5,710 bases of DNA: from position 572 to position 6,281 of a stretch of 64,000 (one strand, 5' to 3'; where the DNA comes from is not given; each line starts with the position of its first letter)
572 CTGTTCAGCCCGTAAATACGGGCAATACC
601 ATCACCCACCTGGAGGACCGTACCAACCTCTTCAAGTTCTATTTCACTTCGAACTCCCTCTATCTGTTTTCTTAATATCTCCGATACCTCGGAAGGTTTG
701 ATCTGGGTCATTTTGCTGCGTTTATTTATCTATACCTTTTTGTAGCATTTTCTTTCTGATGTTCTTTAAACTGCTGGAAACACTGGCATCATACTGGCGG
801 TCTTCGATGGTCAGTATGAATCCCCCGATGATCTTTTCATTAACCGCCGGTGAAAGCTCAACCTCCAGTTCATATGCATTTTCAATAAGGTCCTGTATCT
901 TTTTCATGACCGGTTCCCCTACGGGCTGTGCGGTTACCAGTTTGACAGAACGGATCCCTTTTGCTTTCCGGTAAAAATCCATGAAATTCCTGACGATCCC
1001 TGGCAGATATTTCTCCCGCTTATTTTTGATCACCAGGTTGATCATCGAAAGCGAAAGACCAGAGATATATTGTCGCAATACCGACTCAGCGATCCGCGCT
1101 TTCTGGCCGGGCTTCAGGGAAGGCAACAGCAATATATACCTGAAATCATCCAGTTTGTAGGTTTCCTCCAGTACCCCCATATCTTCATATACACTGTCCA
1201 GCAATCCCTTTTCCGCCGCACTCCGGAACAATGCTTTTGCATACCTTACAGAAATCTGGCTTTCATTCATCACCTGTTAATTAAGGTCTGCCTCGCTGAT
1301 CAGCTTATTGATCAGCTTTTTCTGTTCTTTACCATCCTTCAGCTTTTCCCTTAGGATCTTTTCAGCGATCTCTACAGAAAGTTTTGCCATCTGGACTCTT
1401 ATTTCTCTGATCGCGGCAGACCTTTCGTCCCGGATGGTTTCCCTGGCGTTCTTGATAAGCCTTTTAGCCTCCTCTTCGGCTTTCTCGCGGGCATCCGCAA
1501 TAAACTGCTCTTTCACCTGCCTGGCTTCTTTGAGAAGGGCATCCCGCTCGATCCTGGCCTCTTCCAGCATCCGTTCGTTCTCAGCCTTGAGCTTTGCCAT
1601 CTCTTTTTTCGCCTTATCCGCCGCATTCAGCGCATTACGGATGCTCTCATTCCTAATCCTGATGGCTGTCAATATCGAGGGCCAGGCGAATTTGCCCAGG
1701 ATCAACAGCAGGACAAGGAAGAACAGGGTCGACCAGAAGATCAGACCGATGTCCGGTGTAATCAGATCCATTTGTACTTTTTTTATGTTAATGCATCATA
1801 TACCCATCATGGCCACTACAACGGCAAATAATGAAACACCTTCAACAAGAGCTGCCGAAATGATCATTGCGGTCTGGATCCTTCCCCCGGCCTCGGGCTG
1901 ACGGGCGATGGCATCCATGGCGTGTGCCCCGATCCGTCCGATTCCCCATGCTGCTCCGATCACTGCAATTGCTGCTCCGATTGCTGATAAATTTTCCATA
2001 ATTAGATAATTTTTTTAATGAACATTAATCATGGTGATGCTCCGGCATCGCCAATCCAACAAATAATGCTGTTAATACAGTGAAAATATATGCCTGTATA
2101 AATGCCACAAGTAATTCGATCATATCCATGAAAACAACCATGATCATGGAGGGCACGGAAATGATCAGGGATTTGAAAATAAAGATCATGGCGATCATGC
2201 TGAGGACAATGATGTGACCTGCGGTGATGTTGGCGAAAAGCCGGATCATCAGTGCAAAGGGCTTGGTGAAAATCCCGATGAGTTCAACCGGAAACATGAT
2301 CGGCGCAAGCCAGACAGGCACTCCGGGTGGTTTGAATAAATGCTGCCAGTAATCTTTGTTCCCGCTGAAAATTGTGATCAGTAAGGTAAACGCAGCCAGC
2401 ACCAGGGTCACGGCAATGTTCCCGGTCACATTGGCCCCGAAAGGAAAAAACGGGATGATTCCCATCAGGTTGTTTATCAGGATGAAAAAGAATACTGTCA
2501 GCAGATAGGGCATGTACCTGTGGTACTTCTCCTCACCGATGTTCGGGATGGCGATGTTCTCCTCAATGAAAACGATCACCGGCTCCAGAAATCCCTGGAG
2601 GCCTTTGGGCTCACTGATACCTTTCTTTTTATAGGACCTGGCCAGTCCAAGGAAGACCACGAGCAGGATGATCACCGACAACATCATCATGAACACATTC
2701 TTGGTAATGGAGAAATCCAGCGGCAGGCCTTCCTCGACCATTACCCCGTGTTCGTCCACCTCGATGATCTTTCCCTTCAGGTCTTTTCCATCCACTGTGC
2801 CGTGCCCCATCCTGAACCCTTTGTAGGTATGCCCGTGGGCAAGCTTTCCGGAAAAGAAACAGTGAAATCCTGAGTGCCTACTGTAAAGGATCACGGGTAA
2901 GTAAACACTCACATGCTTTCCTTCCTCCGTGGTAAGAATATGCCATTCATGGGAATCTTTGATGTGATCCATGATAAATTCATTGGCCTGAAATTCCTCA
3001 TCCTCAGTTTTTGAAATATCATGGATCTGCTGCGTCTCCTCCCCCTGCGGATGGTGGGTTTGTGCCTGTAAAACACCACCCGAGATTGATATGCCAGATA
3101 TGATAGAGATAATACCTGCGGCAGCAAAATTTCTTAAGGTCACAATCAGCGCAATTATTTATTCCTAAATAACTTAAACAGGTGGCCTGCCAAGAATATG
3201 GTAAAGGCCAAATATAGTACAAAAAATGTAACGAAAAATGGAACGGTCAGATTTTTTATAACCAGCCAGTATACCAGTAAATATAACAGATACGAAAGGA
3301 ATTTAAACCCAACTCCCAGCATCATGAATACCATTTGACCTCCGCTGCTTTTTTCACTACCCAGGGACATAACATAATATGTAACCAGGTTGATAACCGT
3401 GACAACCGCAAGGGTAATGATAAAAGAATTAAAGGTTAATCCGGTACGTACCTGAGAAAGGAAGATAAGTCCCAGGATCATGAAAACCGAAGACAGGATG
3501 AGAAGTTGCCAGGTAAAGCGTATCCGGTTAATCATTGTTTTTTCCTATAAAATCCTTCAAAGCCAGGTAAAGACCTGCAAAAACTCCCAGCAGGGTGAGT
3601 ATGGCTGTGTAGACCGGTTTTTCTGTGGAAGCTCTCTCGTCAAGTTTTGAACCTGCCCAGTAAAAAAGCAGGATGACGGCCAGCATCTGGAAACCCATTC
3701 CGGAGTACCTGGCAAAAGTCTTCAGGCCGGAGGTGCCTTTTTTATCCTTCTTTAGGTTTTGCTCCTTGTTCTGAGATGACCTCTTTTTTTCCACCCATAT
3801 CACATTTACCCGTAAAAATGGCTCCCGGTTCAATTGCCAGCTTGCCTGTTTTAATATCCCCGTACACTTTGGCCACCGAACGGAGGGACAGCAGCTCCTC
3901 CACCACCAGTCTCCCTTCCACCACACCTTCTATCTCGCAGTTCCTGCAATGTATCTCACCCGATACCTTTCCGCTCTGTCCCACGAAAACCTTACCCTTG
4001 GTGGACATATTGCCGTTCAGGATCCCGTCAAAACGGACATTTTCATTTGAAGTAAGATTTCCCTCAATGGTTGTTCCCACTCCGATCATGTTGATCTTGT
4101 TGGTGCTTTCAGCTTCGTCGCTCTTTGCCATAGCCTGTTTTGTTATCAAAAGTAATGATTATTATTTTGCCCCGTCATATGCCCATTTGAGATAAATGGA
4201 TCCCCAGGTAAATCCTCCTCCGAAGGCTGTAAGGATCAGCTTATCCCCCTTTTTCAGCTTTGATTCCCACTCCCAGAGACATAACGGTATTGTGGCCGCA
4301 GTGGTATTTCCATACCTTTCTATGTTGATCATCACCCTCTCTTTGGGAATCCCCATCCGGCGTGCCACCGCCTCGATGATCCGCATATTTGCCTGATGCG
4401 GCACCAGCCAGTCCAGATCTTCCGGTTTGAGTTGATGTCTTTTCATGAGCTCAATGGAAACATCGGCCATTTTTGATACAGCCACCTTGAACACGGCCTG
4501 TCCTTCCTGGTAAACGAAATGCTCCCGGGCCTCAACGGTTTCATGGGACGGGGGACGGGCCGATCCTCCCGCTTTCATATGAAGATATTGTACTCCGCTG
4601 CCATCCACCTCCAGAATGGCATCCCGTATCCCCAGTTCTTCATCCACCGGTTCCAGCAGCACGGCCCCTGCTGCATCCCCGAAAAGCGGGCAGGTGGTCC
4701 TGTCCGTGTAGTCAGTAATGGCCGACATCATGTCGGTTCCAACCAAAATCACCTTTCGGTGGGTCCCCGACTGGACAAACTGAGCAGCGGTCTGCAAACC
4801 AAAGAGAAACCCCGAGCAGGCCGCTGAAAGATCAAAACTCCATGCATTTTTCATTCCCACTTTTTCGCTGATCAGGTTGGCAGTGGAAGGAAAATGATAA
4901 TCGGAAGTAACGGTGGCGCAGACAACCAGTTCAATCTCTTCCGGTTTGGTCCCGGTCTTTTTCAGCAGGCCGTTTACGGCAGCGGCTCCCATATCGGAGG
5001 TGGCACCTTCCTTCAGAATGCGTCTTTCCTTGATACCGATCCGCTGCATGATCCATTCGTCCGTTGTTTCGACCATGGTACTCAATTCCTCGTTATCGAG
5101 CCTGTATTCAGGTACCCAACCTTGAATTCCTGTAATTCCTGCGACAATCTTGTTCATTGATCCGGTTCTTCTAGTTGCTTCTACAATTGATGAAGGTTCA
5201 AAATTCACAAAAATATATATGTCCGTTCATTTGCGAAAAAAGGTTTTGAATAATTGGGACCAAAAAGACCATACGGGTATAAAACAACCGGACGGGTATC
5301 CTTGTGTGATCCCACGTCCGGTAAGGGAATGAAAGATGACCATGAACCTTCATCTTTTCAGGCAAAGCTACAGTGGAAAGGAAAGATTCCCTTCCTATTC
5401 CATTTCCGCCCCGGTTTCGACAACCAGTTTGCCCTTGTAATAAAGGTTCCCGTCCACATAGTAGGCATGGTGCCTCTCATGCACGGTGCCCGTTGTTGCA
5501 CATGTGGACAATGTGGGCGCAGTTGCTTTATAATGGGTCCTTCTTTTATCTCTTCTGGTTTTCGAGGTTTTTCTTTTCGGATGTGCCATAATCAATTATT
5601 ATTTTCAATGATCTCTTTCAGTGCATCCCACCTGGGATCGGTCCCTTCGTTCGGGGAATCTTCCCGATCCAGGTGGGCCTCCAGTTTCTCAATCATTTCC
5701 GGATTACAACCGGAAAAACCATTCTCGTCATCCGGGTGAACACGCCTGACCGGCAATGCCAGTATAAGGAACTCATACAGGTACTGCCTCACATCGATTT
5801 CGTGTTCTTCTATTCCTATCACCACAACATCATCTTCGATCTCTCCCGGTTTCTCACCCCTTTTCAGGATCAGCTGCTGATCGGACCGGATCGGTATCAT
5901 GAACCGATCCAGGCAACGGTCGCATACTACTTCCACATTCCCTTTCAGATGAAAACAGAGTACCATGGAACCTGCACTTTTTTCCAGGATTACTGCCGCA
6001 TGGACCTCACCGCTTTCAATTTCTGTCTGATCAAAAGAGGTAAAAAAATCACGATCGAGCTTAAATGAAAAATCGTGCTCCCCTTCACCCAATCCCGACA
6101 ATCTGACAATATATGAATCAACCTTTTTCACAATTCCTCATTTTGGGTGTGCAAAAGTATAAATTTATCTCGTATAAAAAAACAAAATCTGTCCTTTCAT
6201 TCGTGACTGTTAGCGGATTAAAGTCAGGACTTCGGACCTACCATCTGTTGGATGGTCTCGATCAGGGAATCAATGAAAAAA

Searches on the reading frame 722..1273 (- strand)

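Call 36: search_protein_families(library=pfam, proteins=[window:722-1273:-])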
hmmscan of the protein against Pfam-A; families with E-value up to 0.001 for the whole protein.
window:722-1273:- (183 aa): 1 family
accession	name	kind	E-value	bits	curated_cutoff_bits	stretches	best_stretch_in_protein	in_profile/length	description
PF00213.23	OSCP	-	8.9e-37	127.2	22.3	1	7-176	1-172/172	ATP synthase delta (OSCP) subunit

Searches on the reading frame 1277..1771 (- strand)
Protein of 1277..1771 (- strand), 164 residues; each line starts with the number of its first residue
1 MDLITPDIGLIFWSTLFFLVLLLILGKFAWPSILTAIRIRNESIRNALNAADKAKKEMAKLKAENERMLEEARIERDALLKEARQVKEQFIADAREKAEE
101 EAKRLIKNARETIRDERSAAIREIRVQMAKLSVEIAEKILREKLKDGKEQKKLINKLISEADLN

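Call 52: search_protein_families(library=pfam, proteins=[window:1277-1771:-])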
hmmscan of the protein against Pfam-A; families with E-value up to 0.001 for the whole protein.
window:1277-1771:- (164 aa): 2 families
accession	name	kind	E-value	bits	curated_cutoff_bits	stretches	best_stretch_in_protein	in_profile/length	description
PF00430.23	ATP-synt_B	-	5.3e-27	94.9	28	1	11-140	2-131/132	ATP synthase B/B' CF(0)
PF02326.20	YMF19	-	5.9e-06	27.5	22.6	1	11-71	12-70/84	Plant ATP synthase F0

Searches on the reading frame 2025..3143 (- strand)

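Call 52: search_protein_families(library=pfam, proteins=[window:2025-3143:-])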
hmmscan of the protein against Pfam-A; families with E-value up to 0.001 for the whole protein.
window:2025-3143:- (372 aa): 1 family
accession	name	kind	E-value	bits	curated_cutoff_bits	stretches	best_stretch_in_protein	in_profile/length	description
PF00119.25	ATP-synt_A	-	5.6e-60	203.3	33.9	1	151-362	2-216/217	ATP synthase A chain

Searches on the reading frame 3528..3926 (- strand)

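Call 52: search_protein_families(library=pfam, proteins=[window:3528-3926:-])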
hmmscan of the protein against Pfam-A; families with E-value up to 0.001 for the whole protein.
window:3528-3926:- (132 aa): 1 family
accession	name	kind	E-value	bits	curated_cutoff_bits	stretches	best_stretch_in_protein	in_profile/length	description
PF09527.15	ATPase_gene1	-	2.1e-16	60.1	26.6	1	71-124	1-53/54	Putative F0F1-ATPase subunit Ca2+/Mg2+ transporter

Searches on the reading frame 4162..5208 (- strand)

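Call 52: search_protein_families(library=pfam, proteins=[window:4162-5208:-])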
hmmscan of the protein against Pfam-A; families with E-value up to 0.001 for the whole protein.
window:4162-5208:- (348 aa): 4 families
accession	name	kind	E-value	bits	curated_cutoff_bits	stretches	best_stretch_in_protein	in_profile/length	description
PF08541.16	ACP_syn_III_C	-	1e-34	119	26.6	1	256-342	2-90/90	3-Oxoacyl-[acyl-carrier-protein (ACP)] synthase III C terminal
PF08545.16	ACP_syn_III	-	3.5e-27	94.5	24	1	125-203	1-80/80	3-Oxoacyl-[acyl-carrier-protein (ACP)] synthase III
PF00108.29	Thiolase_N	-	1.5e-10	41.3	26.4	1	62-169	15-123/260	Thiolase, N-terminal domain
PF08392.18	FAE1_CUT1_RppA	-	3.7e-06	26.9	27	1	73-163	86-177/290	FAE1/Type III polyketide synthase-like protein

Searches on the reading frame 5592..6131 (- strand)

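Call 52: search_protein_families(library=pfam, proteins=[window:5592-6131:-])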
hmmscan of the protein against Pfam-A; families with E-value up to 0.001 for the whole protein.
window:5592-6131:- (179 aa): 1 family
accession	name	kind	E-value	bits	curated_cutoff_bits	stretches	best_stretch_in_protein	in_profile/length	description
PF02620.22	YceD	-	8.3e-21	74.7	33.2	1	59-173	2-117/119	Large ribosomal RNA subunit accumulation protein YceD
